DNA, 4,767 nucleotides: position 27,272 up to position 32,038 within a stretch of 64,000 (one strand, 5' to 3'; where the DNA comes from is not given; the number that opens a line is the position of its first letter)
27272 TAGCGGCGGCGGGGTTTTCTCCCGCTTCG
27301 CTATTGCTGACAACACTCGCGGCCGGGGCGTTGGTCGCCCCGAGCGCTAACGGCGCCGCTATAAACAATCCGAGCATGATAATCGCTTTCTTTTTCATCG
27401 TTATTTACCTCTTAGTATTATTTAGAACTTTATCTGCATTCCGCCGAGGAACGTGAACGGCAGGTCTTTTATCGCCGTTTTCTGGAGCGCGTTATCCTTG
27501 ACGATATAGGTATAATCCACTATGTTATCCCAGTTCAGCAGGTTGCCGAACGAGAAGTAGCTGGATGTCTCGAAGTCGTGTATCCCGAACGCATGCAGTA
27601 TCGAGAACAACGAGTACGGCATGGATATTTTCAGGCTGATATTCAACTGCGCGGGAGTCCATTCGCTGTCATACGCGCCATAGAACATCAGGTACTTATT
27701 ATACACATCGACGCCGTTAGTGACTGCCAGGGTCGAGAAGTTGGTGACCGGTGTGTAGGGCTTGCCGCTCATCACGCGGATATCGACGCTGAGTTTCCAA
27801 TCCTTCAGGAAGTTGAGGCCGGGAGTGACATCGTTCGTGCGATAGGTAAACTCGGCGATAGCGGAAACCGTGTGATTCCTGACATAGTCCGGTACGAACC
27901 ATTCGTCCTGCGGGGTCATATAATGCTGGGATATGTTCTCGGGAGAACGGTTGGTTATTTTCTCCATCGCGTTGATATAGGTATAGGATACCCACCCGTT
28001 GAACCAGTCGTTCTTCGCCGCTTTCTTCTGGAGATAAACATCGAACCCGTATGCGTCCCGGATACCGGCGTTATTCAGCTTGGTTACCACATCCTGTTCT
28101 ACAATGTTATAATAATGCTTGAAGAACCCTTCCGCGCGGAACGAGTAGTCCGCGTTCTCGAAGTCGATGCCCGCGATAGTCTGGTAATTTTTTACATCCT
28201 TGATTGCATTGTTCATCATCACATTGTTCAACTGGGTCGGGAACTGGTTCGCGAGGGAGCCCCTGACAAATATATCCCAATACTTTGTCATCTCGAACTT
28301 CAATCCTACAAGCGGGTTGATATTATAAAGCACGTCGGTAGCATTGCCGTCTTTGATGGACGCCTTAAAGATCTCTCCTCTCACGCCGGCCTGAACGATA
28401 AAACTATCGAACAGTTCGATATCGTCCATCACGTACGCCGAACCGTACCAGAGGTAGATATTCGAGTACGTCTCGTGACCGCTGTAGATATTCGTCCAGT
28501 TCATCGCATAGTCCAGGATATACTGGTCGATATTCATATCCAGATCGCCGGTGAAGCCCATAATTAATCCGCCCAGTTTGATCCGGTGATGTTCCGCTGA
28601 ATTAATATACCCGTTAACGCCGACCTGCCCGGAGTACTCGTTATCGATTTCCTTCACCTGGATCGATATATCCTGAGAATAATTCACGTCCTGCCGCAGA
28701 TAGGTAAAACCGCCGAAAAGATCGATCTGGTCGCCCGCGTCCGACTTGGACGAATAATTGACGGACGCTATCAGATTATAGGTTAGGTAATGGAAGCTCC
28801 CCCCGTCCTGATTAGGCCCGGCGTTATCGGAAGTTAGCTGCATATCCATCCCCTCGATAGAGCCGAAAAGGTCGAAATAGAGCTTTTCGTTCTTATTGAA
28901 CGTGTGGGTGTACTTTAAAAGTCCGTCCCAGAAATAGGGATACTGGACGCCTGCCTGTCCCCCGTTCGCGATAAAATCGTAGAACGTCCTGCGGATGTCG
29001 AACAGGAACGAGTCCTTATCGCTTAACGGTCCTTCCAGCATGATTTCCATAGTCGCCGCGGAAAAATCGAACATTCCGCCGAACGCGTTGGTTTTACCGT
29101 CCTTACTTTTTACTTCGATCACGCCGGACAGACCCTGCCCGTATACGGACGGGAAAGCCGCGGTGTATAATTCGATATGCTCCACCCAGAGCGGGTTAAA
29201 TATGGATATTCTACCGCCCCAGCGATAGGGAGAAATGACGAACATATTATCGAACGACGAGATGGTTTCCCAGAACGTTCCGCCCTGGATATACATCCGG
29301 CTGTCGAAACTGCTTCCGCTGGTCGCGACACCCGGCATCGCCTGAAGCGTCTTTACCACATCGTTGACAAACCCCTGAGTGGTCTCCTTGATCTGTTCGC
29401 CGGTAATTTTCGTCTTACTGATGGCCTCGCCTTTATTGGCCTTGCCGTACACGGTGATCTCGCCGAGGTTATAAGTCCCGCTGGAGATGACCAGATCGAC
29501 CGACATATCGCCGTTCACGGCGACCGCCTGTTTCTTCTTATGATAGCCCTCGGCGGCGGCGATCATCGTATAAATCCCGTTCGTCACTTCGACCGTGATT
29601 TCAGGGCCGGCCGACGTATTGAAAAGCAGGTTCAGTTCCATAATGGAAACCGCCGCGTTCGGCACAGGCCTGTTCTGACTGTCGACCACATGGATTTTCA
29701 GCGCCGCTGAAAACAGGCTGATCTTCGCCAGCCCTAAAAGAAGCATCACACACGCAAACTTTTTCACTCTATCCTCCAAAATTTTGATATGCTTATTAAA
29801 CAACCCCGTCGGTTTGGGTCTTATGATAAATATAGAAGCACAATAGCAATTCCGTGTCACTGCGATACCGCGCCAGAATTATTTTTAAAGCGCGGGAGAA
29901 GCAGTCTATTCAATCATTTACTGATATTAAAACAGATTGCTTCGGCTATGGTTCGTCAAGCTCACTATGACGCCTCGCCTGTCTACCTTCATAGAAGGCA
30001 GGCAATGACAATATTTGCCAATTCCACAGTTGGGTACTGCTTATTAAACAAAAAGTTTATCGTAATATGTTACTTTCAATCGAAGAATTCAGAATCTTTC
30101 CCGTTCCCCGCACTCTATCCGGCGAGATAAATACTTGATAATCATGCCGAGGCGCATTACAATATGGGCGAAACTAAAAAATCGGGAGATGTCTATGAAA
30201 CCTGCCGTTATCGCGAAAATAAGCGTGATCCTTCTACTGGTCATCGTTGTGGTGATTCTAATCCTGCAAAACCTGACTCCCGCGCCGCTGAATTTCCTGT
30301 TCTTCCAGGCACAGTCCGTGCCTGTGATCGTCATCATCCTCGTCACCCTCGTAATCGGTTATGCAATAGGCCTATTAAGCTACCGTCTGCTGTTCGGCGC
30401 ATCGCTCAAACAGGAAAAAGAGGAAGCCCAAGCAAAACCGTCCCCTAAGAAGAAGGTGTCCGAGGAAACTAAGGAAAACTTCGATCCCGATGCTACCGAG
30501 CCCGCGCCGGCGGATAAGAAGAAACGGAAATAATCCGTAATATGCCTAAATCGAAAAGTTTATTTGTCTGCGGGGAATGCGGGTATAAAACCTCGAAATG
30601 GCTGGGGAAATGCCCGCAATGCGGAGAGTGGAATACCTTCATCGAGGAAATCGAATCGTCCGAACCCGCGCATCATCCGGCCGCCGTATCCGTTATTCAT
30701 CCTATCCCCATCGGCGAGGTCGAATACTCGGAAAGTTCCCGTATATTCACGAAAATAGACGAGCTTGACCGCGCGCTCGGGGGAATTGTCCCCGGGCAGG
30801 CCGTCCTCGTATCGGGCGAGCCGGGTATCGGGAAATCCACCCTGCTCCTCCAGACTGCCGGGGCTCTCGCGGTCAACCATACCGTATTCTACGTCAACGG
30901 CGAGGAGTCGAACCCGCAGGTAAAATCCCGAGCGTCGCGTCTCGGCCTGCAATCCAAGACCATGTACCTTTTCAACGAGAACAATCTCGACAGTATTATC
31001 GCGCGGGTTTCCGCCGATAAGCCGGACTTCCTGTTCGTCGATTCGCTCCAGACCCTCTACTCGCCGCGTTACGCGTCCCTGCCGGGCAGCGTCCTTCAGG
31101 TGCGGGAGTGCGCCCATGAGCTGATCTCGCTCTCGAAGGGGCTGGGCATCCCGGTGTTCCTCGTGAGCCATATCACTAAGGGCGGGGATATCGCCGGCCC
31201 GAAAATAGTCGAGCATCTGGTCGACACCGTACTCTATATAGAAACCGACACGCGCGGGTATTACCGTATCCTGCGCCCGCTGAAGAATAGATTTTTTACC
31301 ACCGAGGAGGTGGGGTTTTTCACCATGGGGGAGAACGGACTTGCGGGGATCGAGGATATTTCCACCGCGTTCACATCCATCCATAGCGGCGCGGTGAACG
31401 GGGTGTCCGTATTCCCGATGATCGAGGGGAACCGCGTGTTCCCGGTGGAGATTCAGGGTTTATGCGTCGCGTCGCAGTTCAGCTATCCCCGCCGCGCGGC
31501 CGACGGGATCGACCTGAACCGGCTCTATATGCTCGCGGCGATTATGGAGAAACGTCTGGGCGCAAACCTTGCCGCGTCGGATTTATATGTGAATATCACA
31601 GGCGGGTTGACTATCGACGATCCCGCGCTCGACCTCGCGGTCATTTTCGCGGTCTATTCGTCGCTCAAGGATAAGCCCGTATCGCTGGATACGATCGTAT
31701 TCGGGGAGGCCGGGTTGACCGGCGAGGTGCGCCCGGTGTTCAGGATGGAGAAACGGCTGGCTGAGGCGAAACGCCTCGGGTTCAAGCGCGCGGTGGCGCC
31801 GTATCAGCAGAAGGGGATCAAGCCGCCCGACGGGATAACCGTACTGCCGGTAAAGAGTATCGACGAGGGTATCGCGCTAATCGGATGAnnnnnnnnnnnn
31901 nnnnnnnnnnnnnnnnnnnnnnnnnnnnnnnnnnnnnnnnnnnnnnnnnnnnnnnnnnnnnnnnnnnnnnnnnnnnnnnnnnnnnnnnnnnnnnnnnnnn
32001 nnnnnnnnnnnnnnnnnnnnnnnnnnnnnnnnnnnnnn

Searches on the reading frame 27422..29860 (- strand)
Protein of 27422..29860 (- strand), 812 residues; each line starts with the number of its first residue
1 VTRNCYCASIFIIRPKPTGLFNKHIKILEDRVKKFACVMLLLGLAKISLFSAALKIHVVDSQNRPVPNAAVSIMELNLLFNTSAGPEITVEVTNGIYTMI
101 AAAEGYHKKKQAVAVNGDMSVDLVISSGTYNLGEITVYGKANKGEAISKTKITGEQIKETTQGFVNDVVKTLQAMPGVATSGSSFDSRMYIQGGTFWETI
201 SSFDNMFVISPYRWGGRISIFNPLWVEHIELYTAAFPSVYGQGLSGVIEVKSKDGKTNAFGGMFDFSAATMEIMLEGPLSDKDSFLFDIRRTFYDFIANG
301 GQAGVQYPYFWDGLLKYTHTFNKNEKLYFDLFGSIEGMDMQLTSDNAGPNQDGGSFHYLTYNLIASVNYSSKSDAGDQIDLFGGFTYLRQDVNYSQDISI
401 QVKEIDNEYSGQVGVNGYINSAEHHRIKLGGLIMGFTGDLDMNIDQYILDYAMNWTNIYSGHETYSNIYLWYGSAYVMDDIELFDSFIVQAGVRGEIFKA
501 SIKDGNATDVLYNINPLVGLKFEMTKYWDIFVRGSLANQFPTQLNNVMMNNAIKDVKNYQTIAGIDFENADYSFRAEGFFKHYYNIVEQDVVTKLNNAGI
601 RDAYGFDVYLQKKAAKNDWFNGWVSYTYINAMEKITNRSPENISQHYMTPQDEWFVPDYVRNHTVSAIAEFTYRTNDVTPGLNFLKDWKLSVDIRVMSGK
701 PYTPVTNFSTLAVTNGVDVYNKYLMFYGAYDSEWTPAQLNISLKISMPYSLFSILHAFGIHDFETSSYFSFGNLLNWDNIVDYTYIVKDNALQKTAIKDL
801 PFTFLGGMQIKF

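Call 11: search_protein_families(library=pfam, proteins=[window:27422-29860:-])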
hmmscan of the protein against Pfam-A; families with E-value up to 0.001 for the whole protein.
window:27422-29860:- (812 aa): 3 families
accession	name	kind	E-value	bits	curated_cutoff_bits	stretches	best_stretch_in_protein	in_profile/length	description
PF07715.20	Plug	-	7.1e-06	26.9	23.9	1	147-246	7-105/107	TonB-dependent Receptor Plug Domain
PF13715.12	CarbopepD_reg_2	-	0.00017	22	32.2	1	57-137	4-88/88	CarboxypepD_reg-like domain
PF13620.12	CarboxypepD_reg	-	0.00072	20.3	32.3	0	55-120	3-74/82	Carboxypeptidase regulatory-like domain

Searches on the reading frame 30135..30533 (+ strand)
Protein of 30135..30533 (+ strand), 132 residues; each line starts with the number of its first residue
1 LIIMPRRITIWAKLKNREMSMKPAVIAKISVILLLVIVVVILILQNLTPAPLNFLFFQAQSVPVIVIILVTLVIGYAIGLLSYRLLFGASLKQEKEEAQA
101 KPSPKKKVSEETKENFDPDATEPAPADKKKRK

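Call 11: search_protein_families(library=pfam, proteins=[window:30135-30533:+])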
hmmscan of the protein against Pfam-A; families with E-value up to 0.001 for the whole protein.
window:30135-30533:+ (132 aa): 1 family
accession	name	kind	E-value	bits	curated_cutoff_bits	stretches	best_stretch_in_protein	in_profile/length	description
PF06305.16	LapA_dom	-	1.5e-07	31.6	28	1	45-110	1-58/64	Lipopolysaccharide assembly protein A domain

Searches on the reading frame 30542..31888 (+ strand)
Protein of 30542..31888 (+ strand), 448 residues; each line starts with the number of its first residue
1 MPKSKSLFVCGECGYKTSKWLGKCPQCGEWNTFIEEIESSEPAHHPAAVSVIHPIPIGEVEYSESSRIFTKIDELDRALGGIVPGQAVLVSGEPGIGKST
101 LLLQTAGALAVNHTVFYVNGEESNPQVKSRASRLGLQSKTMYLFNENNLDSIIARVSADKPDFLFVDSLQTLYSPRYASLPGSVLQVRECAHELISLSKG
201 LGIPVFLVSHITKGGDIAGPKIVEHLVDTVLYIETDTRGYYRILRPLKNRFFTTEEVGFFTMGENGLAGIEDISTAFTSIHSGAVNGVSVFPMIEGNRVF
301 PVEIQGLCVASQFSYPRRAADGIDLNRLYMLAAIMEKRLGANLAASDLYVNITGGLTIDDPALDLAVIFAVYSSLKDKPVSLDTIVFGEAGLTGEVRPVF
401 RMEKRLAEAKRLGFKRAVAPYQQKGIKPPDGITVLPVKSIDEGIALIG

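Call 11: search_protein_families(library=pfam, proteins=[window:30542-31888:+])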
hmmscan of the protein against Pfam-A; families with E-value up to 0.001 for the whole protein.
window:30542-31888:+ (448 aa): 10 families
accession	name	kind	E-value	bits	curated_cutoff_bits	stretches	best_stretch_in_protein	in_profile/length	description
PF06745.19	ATPase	-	2.1e-12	47.4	26.6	1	70-139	3-75/231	KaiC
PF18073.7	Zn_ribbon_LapB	-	8.4e-12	45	25.7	1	8-35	1-28/28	Rubredoxin metal binding domain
PF13481.12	AAA_25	-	5.9e-10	39.5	27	1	66-216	13-195/195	AAA domain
PF03796.21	DnaB_C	-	2e-08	34.4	27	1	70-131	4-67/255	DnaB-like helicase C terminal domain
PF13541.12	ChlI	-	1.1e-06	28.9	27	1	340-422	37-120/121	Subunit ChlI of Mg-chelatase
PF13191.12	AAA_16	-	1.7e-05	25.8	32.6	1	72-120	9-58/167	AAA ATPase domain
PF05362.19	Lon_C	-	5.6e-05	23.2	21.1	1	346-423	94-172/205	Lon protease (S16) C-terminal proteolytic domain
PF25199.1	nSTAND_NTPase5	-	7.1e-05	23.1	34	1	86-141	42-98/145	Novel STAND NTPase 5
PF13401.12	AAA_22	-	0.00074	20.3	27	0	86-208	6-121/130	AAA domain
PF00004.35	AAA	-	0.00091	20.1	21.2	0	88-176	1-73/131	ATPase family associated with various cellular activities (AAA)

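Call 16: find_related_loci(query=window:30542-31888:+, collection=genome_contigs, flank=6000)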
Query window:30542-31888:+ (448 aa) in genome_contigs; peptide patterns used: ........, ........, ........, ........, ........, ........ (x = any residue, [..] = any of these).
271 stretches matched a pattern; 206 encode a relative of the query (tblastn E <= 1e-3); the best 80 are kept; 80 distinct loci.
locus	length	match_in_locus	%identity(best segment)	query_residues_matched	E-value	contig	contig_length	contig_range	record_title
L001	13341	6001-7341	92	1-448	0e+0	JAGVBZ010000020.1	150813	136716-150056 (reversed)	MAG: Brevinematales bacterium isolate DeMMO6_14 c_000000041533, whole genome shotgun sequence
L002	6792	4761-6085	94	1-448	0e+0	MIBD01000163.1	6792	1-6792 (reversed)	MAG: Spirochaetes bacterium GWF1_49_6 gwf1_scaffold_5928, whole genome shotgun sequence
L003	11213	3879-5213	47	1-442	4e-127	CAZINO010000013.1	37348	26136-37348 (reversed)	MAG TPA_asm: uncultured Lishizhenia sp. isolate SRP193358_co1_472 genome assembly, contig: NODE_2225_length_37348_cov_7.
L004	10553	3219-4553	47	1-442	3e-127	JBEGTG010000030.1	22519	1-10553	MAG: Bacteroidota bacterium isolate pringlecreek_2019_sw_WHONDRS-S19S_0025_F_bin.29 scaffold_316, whole genome shotgun s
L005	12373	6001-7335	46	1-442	7e-127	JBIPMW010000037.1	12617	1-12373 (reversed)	MAG: Crocinitomicaceae bacterium isolate ME2017-07-18_3300034272_group7_bin207 Rohwer_bin786_scaffold_2976_c1, whole gen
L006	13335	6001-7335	46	1-442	1e-126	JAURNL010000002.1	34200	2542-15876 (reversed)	MAG: Crocinitomicaceae bacterium isolate SFB_Oligo_Co_92 k141_88534, whole genome shotgun sequence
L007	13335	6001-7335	47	1-442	1e-126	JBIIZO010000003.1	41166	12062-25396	MAG: Crocinitomicaceae bacterium isolate ME2006-06-22D9_3300042569_group2_bin121 Rohwer_bin734_scaffold_333_c1, whole ge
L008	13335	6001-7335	46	1-442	9e-127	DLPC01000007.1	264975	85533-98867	MAG TPA_asm: Flavobacteriales bacterium UBA7468 UBA7468_contig_197, whole genome shotgun sequence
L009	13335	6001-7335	46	1-442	3e-126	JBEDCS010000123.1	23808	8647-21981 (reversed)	MAG: Bacteroidota bacterium isolate NASQAN2014_144_B_bin.79 scaffold_728508, whole genome shotgun sequence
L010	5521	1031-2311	45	1-420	6e-126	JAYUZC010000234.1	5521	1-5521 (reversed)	MAG: Bacteroidota bacterium isolate GL139_UP_metabinner_9 GL139_UP_metabinner_9_233, whole genome shotgun sequence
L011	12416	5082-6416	46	1-442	1e-125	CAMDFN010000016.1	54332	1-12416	MAG: Chryseobacterium gleum isolate MoE-02may19-126 genome assembly, contig: MoE-02may19-C441, whole genome shotgun sequ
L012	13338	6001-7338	47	6-447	2e-125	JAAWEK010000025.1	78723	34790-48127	MAG: Lachnospiraceae bacterium isolate ABMPRH_278_1 k141_1389634, whole genome shotgun sequence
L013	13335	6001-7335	46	1-442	1e-124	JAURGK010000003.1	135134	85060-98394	MAG: Crocinitomicaceae bacterium isolate SFB_649D_100_21 k141_2981101_length_135134_cov_16.3253, whole genome shotgun se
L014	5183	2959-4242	47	1-426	3e-124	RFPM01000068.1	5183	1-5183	MAG: Flavobacteriales bacterium isolate WB4_2_1014 contig_100_67, whole genome shotgun sequence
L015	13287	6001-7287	47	1-427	2e-123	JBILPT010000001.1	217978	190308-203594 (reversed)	MAG: Crocinitomicaceae bacterium isolate ME2018-04-20_3300034022_group8_bin99 Rohwer_bin791_scaffold_3_c1, whole genome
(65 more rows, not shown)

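Call 27: find_encoding_contigs(protein=window:30542-31888:+, flank=4000, max_places=10)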
Protein window:30542-31888:+ (448 aa): 1 contig read that carries it; 1 place shown.
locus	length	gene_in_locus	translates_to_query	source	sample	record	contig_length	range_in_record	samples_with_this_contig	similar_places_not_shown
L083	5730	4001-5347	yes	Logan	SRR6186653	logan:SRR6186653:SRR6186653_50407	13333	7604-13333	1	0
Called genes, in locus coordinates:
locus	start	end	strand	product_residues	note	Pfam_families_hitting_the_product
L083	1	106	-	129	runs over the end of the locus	PF02472:ExbD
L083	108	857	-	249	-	PF01618:MotA_ExbB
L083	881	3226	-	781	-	PF07715:Plug (faint)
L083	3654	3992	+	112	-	-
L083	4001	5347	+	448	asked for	PF18073:Zn_ribbon_LapB, PF03796:DnaB_C (faint), PF06745:ATPase, PF13191:AAA_16 (faint), PF13481:AAA_25, PF13541:ChlI (weak)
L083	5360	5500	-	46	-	-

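Call 37: find_homologous_proteins(query=window:30542-31888:+, max_evalue=1e-150)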
Query window:30542-31888:+ (448 aa): 30 proteins with E <= 1e-150 among 8000 candidates.
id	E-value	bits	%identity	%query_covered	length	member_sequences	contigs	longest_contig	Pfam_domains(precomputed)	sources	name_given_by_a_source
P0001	3.3e-273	924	92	100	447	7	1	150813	PF18073.8,PF06745.20,PF03796.22,PF25199.2,PF13481.13,PF13191.13,PF13541.13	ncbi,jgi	-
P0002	2.8e-235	799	79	100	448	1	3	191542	PF18073.8,PF06745.20,PF03796.22,PF23442.2,PF00004.36,PF13481.13,PF13541.13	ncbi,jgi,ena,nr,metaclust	ncbi:MAG: DNA repair protein RadA [Spirochaetes bacterium GWF1_51_8]|nr:MAG: DNA repair protein RadA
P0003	3.0e-177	608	60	99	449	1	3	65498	PF18073.8,PF06745.20,PF07088.17,PF03796.22,PF00004.36,PF13401.13,PF13481.13,PF13541.13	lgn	-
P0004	3.5e-177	608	60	98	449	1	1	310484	PF18073.8,PF06745.20,PF03796.22,PF00005.34,PF05362.20,PF00004.36,PF13481.13,PF13541.13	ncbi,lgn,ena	-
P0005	1.4e-176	606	60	98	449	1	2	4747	PF18073.8,PF06745.20,PF03796.22,PF00004.36,PF13481.13,PF13541.13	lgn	-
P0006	1.4e-175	603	60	99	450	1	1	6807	PF18073.8,PF06745.20,PF03796.22,PF00005.34,PF13481.13,PF13541.13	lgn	-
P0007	4.8e-175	601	59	98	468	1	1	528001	PF18073.8,PF06745.20,PF07088.17,PF03796.22,PF05362.20,PF00004.36,PF13401.13,PF13481.13,PF20720.4,PF13191.13,PF13541.13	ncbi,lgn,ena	-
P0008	9.1e-172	590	59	100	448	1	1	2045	PF18073.8,PF06745.20,PF03796.22,PF00004.36,PF25199.2,PF13481.13,PF13191.13,PF13541.13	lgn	-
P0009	1.3e-170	586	58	100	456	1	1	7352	PF18073.8,PF06745.20,PF03796.22,PF13481.13,PF13191.13,PF13541.13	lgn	-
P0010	3.3e-170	585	58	100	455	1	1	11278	PF18073.8,PF06745.20,PF03796.22,PF05729.19,PF05362.20,PF25199.2,PF13481.13,PF13191.13,PF13541.13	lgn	-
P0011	3.4e-166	572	57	100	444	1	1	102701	PF18073.8,PF06745.20,PF03796.22,PF23442.2,PF05362.20,PF00004.36,PF13481.13,PF13191.13,PF13541.13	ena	-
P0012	4.8e-165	568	55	100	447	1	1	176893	PF18073.8,PF06745.20,PF03796.22,PF00005.34,PF13401.13,PF25199.2,PF13481.13,PF20720.4,PF13191.13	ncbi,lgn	-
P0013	5.4e-165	568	55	99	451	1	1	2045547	PF18073.8,PF06745.20,PF07088.17,PF03796.22,PF05362.20,PF00004.36,PF13481.13,PF13541.13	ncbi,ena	-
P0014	5.8e-164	564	56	99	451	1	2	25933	PF18073.8,PF06745.20,PF03796.22,PF13481.13,PF13541.13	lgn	-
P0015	3.1e-162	559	56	100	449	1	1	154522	PF13173.13,PF18073.8,PF06745.20,PF03796.22,PF00005.34,PF23442.2,PF13401.13,PF13481.13,PF20720.4,PF13191.13,PF13541.13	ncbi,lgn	-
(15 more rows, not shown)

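Call 38: list_cluster_members(proteins=[P0001])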
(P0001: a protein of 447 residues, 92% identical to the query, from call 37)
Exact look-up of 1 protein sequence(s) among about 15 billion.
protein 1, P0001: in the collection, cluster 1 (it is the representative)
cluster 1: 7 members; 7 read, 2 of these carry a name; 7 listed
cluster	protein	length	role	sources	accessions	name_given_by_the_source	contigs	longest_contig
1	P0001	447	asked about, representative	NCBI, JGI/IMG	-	-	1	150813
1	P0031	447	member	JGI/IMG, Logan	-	DNA repair protein RadA/Sms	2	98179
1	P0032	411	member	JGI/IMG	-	DNA repair protein RadA/Sms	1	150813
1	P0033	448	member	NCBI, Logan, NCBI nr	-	-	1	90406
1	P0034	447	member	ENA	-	-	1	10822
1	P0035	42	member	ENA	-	-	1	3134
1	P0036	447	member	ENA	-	-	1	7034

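Call 39: find_encoding_contigs(protein=P0002, flank=5000, max_places=4)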
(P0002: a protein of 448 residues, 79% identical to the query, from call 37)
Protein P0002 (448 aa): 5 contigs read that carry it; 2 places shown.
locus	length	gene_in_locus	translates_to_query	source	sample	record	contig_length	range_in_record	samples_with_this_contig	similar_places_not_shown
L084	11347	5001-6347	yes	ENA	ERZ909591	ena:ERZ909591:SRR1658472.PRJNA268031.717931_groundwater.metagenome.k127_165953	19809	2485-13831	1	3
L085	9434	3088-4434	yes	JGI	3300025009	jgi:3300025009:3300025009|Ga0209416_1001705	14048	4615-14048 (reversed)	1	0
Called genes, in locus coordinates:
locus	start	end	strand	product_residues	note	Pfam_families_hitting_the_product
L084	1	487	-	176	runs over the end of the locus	PF03544:TonB_C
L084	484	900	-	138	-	PF02472:ExbD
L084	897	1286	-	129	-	PF02472:ExbD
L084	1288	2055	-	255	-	PF01618:MotA_ExbB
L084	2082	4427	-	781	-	-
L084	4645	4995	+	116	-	PF06305:LapA_dom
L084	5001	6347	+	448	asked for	PF18073:Zn_ribbon_LapB, PF03796:DnaB_C (faint), PF06745:ATPase, PF13481:AAA_25, PF23442:DUF7125 (faint), PF00004:AAA (faint), PF13541:ChlI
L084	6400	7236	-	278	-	PF14133:DUF4300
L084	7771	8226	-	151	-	-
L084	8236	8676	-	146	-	-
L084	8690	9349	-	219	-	PF13646:HEAT_2 (faint), PF03130:HEAT_PBS (faint)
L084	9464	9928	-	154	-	-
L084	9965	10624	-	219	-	PF02224:Cytidylate_kin, PF13189:Cytidylate_kin2, PF13207:AAA_17 (faint), PF13238:AAA_18 (faint)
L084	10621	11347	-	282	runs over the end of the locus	PF03446:NAD_binding_2 (weak), PF02153:PDH_N, PF20463:PDH_C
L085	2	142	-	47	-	?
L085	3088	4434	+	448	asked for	PF18073:Zn_ribbon_LapB, PF03796:DnaB_C (faint), PF06745:ATPase, PF13481:AAA_25, PF23442:DUF7125 (faint), PF00004:AAA (faint), PF13541:ChlI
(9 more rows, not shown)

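Call 42: find_encoding_contigs(protein=P0031, flank=3000, max_places=4)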
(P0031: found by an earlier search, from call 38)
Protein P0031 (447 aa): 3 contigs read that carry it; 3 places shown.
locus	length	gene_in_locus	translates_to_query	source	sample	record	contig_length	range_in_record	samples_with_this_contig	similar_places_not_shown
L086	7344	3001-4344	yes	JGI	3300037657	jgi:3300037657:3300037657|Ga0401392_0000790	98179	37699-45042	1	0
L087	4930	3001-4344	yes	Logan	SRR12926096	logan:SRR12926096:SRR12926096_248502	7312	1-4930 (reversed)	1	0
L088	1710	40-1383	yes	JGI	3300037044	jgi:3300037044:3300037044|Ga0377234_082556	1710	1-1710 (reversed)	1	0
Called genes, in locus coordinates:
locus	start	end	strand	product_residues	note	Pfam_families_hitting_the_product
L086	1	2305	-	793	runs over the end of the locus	PF07715:Plug (faint)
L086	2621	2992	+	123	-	-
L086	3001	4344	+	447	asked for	PF18073:Zn_ribbon_LapB, PF03796:DnaB_C (faint), PF06745:ATPase, PF13191:AAA_16 (faint), PF13481:AAA_25, PF05362:Lon_C (faint), PF13541:ChlI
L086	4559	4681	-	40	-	-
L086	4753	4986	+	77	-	-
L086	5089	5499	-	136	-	-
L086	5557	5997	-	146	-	-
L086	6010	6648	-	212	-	PF13646:HEAT_2 (faint), PF03130:HEAT_PBS (faint)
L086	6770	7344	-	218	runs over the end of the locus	PF02224:Cytidylate_kin, PF13189:Cytidylate_kin2, PF13207:AAA_17 (weak), PF13238:AAA_18, PF13671:AAA_33 (weak), PF01202:SKI (faint)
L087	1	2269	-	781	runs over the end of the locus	PF07715:Plug (faint)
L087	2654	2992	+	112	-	-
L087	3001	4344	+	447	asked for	PF18073:Zn_ribbon_LapB, PF03796:DnaB_C (faint), PF06745:ATPase, PF13191:AAA_16 (faint), PF13481:AAA_25, PF05362:Lon_C (faint), PF13541:ChlI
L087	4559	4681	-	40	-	-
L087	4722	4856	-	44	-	-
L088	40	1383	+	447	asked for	PF18073:Zn_ribbon_LapB, PF03796:DnaB_C (faint), PF06745:ATPase, PF13191:AAA_16 (faint), PF13481:AAA_25, PF05362:Lon_C (faint), PF13541:ChlI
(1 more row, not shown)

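Call 43: find_encoding_contigs(protein=P0034, flank=3000, max_places=4)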
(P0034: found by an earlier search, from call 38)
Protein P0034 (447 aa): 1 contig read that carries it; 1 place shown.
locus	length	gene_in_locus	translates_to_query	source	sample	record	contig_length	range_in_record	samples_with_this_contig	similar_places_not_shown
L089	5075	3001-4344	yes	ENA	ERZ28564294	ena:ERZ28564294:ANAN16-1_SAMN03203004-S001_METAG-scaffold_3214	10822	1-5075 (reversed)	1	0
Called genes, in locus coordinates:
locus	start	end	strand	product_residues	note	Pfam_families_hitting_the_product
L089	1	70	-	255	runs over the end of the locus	PF01618:MotA_ExbB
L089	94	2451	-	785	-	PF07715:Plug (faint)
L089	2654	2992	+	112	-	-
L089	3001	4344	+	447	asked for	PF18073:Zn_ribbon_LapB, PF03796:DnaB_C (faint), PF06745:ATPase, PF13481:AAA_25, PF05362:Lon_C (faint), PF13541:ChlI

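Call 44: find_encoding_contigs(protein=P0036, flank=3000, max_places=4)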
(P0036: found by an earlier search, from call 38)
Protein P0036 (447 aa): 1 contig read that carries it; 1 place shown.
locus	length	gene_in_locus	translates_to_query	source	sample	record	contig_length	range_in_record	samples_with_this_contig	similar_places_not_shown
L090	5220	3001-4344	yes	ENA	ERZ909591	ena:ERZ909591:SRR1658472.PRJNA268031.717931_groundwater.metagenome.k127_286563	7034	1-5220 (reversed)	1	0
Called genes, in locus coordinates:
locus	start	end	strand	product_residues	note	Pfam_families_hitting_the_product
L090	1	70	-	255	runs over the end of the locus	PF01618:MotA_ExbB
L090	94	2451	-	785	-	PF07715:Plug (faint)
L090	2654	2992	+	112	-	-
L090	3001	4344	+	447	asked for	PF18073:Zn_ribbon_LapB, PF03796:DnaB_C (faint), PF06745:ATPase, PF13481:AAA_25, PF05362:Lon_C (faint), PF13541:ChlI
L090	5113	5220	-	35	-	?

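Call 99: search_protein_families(library=pfam, proteins=[L084:6400-7236:-], max_evalue=0.01)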
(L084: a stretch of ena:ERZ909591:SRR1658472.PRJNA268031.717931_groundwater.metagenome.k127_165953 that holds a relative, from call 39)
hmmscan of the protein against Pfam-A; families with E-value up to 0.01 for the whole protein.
L084:6400-7236:- (278 aa): 1 family
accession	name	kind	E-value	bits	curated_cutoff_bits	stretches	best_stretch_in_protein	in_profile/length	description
PF14133.12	DUF4300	-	1.4e-27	97.4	27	1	22-268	2-251/252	Domain of unknown function (DUF4300)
